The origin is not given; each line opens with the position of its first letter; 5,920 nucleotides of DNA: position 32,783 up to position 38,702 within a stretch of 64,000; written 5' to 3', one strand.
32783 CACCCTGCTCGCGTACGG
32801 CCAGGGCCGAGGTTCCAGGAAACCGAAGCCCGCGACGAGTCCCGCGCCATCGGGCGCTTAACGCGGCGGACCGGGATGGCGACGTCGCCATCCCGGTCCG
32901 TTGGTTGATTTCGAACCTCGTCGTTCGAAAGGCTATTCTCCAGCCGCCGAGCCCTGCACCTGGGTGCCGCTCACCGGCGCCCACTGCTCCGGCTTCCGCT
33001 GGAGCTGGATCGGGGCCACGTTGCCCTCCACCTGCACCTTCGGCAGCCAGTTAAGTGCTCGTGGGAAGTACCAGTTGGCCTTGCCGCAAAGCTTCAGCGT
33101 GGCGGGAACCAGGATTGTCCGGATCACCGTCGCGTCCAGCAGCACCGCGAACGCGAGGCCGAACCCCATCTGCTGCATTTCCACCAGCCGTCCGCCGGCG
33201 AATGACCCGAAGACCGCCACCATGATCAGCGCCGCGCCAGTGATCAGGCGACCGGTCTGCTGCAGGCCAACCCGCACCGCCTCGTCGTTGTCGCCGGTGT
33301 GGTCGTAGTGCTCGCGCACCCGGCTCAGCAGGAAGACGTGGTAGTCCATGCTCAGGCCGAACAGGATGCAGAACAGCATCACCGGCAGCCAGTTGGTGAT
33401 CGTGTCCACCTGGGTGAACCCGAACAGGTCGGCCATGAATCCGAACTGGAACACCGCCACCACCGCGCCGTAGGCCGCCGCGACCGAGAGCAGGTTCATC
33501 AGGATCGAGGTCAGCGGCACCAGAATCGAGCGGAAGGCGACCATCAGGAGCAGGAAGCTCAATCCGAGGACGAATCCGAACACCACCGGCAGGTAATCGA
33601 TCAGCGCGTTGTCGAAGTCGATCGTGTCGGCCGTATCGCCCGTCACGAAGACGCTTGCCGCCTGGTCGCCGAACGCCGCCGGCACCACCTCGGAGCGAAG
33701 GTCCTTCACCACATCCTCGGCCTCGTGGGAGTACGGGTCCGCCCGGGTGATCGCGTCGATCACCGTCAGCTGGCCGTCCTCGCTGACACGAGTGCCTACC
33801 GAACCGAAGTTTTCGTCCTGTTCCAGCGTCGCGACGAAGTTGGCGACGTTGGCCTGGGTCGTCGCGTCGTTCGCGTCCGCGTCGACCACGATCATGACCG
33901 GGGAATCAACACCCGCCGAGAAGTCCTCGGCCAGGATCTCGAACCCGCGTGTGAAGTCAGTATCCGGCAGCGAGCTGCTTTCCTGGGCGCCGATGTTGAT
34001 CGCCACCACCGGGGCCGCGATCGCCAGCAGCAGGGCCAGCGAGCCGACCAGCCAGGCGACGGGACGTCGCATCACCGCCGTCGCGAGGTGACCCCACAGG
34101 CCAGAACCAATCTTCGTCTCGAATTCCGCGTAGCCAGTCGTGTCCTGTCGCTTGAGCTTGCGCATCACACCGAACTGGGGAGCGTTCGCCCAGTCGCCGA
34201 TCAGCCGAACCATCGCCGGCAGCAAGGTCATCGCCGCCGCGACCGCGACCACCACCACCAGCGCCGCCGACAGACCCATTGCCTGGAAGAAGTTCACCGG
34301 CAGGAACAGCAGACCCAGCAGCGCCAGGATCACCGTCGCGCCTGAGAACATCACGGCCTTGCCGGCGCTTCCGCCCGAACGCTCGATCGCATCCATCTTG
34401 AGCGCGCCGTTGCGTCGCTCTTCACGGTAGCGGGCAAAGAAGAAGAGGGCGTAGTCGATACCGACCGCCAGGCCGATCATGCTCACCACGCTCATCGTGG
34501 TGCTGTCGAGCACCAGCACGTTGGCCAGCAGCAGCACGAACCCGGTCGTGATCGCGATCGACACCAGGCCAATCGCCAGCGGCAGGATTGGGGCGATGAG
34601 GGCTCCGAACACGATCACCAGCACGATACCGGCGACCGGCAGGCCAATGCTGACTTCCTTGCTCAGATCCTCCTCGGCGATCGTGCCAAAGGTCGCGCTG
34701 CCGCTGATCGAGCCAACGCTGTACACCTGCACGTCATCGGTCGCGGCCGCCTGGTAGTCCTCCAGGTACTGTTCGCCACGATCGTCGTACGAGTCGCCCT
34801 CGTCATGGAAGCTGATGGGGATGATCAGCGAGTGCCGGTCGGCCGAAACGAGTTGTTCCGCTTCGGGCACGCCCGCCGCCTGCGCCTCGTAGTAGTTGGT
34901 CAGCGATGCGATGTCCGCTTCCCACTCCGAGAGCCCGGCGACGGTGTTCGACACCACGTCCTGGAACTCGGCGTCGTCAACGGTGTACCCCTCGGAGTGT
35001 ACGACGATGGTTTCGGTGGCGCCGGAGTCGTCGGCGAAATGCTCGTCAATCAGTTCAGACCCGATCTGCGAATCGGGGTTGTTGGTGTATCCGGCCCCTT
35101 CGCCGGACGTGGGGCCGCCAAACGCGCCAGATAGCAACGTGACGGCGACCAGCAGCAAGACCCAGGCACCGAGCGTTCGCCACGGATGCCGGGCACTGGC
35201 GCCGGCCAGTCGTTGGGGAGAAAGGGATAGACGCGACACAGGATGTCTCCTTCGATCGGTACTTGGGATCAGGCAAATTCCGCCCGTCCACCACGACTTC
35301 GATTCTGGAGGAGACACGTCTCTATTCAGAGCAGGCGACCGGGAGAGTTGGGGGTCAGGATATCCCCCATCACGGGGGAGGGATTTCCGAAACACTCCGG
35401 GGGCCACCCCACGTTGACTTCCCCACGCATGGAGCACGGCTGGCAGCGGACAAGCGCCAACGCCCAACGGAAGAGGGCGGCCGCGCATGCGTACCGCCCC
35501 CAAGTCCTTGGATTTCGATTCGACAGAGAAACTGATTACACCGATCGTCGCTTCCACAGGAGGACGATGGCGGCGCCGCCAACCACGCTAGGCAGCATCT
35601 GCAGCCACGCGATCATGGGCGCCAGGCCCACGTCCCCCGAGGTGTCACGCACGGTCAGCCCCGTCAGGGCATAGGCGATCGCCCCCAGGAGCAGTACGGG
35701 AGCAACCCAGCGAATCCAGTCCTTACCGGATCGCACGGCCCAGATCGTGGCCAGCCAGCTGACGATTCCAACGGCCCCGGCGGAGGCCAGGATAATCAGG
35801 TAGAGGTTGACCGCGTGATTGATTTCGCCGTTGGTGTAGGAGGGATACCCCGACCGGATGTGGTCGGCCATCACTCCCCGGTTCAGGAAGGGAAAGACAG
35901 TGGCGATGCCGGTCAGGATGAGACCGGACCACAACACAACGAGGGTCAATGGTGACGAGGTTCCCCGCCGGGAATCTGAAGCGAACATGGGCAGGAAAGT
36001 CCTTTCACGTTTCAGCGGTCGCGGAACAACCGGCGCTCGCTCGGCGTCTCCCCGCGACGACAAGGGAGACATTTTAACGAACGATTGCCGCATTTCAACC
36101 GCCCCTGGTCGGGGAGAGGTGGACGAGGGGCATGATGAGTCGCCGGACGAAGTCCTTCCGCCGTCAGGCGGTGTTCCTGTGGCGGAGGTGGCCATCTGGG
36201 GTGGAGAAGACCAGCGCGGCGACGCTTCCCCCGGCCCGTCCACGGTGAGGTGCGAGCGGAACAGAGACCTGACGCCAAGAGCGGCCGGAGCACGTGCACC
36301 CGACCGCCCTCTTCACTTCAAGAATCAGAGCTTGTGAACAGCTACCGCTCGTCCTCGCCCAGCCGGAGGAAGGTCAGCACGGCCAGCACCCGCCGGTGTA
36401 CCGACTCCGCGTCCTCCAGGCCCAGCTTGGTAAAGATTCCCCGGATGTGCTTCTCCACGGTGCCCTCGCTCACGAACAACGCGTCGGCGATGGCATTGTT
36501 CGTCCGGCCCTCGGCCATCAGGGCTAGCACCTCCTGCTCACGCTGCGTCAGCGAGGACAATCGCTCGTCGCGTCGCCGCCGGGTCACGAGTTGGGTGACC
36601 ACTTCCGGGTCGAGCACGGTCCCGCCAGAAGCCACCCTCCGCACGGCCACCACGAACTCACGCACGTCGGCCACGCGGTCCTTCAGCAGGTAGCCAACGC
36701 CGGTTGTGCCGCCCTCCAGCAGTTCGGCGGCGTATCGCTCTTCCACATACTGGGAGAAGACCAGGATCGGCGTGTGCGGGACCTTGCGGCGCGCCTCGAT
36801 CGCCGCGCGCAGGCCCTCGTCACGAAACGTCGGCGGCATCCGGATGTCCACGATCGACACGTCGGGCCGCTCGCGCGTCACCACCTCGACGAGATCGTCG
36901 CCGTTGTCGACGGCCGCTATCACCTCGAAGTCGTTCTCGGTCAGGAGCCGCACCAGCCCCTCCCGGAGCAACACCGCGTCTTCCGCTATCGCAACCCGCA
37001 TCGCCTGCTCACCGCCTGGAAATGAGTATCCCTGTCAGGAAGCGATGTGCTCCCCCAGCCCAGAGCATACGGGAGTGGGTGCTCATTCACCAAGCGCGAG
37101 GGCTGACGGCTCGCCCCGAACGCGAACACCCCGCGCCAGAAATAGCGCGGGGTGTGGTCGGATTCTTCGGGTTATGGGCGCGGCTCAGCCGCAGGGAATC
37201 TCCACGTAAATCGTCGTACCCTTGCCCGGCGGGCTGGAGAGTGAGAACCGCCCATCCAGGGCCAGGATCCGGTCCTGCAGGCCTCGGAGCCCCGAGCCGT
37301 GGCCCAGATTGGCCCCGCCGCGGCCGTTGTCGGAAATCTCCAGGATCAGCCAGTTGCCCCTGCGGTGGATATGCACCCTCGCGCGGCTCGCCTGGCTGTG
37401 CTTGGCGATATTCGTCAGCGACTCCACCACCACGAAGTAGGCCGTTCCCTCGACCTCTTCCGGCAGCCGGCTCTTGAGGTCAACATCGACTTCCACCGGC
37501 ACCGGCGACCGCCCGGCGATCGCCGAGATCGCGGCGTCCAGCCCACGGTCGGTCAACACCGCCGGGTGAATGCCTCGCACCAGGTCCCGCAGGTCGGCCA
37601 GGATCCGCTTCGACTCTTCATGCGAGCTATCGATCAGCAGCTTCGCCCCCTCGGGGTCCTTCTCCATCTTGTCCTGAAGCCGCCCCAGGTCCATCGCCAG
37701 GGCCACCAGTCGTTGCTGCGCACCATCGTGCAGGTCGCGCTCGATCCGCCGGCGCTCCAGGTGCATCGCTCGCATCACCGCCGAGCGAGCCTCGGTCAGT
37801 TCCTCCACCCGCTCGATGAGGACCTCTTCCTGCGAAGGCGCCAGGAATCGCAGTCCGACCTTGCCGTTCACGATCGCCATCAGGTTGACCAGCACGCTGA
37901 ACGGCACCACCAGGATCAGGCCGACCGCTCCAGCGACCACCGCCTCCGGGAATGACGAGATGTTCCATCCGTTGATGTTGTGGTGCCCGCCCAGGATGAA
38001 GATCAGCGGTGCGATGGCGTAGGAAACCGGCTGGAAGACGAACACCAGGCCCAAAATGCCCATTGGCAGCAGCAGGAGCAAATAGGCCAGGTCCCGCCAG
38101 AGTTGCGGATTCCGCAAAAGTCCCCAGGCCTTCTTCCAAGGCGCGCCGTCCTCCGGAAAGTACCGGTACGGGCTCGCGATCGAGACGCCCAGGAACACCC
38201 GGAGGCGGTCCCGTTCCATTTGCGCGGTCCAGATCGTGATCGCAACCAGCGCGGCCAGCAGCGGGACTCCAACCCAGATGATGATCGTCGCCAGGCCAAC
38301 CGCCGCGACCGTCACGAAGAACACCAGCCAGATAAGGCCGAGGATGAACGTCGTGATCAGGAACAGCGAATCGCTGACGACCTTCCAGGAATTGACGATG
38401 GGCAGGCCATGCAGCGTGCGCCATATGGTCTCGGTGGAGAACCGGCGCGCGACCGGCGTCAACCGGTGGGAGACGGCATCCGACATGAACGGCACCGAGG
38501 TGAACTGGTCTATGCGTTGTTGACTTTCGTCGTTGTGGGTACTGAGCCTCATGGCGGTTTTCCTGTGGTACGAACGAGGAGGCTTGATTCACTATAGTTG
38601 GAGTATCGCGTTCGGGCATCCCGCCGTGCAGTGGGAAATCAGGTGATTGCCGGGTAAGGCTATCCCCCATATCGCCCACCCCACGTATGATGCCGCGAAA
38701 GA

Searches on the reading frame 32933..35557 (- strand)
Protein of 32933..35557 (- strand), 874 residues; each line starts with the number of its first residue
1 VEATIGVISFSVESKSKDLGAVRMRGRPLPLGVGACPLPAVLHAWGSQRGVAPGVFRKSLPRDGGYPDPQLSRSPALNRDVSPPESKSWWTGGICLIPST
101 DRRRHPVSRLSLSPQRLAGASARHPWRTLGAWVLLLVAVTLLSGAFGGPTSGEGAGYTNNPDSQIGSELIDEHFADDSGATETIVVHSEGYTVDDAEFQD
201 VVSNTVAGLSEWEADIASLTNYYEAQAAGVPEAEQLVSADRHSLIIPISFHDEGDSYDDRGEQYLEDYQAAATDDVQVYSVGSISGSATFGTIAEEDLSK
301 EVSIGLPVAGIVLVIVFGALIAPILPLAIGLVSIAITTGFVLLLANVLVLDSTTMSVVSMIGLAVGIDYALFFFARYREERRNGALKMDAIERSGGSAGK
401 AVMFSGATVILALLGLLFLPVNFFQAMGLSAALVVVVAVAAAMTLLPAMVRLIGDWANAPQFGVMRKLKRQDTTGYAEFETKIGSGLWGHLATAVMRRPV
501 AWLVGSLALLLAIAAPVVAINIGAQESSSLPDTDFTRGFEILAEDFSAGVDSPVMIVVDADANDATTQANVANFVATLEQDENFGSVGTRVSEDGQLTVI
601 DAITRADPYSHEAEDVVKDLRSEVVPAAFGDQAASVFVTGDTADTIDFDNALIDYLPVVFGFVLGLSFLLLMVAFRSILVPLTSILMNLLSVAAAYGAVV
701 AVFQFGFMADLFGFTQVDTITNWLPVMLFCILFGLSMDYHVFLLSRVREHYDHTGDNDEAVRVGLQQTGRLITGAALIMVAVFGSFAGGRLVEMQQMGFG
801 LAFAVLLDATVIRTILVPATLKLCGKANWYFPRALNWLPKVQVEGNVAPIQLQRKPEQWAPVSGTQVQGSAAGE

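Call 70: search_protein_families(library=pfam, proteins=[window:32933-35557:-], max_evalue=0.00001)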
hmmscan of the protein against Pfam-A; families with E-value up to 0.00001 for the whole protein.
window:32933-35557:- (874 aa): 1 family
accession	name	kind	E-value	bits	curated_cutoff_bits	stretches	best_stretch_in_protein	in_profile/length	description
PF03176.21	MMPL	-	2.9e-88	296.4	20.5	2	162-501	8-332/333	MMPL family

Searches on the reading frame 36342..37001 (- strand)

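Call 70: search_protein_families(library=pfam, proteins=[window:36342-37001:-], max_evalue=0.00001)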
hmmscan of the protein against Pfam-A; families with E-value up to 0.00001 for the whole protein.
window:36342-37001:- (219 aa): 2 families
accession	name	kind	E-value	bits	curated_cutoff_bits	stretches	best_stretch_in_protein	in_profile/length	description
PF00196.25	GerE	-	1.1e-16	60.7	23.5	1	149-197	1-49/57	Bacterial regulatory proteins, luxR family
PF00072.30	Response_reg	-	3.2e-16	59.9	30.2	1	3-108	1-100/111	Response regulator receiver domain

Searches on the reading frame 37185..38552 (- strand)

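Call 70: search_protein_families(library=pfam, proteins=[window:37185-38552:-], max_evalue=0.00001)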
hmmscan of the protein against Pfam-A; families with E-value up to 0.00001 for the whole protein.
window:37185-38552:- (455 aa): 3 families
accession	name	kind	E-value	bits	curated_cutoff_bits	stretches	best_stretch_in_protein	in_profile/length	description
PF13796.11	Sensor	-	2.7e-26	93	28.2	1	64-236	1-161/162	Putative sensor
PF07730.19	HisKA_3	-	7.9e-15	55.6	24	1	266-333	1-68/68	Histidine kinase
PF02518.31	HATPase_c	-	1.8e-10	41.7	26.4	1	371-453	6-108/111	Histidine kinase-, DNA gyrase B-, and HSP90-like ATPase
